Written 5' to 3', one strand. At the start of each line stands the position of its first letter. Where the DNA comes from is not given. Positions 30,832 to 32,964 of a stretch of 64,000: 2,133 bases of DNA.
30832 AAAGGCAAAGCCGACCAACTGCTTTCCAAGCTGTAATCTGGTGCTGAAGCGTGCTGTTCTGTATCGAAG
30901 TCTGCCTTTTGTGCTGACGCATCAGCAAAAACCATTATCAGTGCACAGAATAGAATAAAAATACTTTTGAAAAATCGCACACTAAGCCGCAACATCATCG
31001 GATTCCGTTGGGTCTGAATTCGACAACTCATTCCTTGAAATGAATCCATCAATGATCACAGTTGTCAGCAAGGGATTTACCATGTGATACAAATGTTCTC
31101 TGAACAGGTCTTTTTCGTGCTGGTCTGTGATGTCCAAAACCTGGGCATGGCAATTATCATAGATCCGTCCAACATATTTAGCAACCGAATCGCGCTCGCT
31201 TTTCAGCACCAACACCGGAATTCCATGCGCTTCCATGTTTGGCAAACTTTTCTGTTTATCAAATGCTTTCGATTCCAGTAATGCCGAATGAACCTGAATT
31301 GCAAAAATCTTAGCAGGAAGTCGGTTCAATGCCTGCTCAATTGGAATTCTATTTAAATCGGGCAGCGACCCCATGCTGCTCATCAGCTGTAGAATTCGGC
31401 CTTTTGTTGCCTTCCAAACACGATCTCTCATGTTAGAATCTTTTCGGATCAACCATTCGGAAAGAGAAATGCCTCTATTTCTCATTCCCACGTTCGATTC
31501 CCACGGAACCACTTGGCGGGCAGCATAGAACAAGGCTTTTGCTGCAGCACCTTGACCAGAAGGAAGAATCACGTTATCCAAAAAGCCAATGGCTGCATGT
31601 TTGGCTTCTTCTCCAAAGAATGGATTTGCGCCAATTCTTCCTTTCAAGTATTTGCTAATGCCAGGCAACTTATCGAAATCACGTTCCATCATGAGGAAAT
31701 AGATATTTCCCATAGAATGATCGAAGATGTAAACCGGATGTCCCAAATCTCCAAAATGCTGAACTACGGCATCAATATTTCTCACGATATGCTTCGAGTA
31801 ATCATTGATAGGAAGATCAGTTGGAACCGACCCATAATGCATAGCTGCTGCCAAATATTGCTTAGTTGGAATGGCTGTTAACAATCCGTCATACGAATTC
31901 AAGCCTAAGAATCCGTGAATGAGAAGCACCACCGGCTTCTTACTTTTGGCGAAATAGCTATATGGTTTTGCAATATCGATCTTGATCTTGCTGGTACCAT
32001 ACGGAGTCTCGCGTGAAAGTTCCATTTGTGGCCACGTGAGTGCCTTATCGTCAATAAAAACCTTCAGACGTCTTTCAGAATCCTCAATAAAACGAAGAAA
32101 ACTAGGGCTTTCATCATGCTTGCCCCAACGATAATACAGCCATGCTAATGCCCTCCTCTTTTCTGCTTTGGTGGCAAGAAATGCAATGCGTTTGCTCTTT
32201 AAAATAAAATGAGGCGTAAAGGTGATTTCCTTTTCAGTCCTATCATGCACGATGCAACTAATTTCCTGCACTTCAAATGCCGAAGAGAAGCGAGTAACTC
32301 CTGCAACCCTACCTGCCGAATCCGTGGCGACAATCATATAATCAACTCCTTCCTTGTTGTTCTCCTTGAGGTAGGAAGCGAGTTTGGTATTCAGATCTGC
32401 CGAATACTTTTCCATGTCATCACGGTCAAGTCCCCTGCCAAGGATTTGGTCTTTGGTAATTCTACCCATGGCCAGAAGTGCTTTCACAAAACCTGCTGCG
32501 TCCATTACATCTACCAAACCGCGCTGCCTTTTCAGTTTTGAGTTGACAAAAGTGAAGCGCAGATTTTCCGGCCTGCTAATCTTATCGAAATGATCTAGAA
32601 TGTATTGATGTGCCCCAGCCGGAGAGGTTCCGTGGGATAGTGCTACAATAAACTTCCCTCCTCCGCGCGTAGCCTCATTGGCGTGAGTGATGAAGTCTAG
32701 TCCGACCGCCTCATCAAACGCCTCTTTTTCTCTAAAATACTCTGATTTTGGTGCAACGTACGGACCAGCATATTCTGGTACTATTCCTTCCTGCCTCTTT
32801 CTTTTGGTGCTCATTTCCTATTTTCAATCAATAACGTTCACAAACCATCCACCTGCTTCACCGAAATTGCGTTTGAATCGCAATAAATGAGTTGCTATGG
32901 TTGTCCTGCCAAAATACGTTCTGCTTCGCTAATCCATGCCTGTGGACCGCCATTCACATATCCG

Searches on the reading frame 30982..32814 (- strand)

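Call 75: search_protein_families(library=pfam, proteins=[window:30982-32814:-], max_evalue=0.0001)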
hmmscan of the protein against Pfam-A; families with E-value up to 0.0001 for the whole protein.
window:30982-32814:- (610 aa): 1 family
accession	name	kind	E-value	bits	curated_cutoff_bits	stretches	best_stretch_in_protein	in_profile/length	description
PF01182.26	Glucosamine_iso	-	5.3e-06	26.9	27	1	30-225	3-201/225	Glucosamine-6-phosphate isomerases/6-phosphogluconolactonase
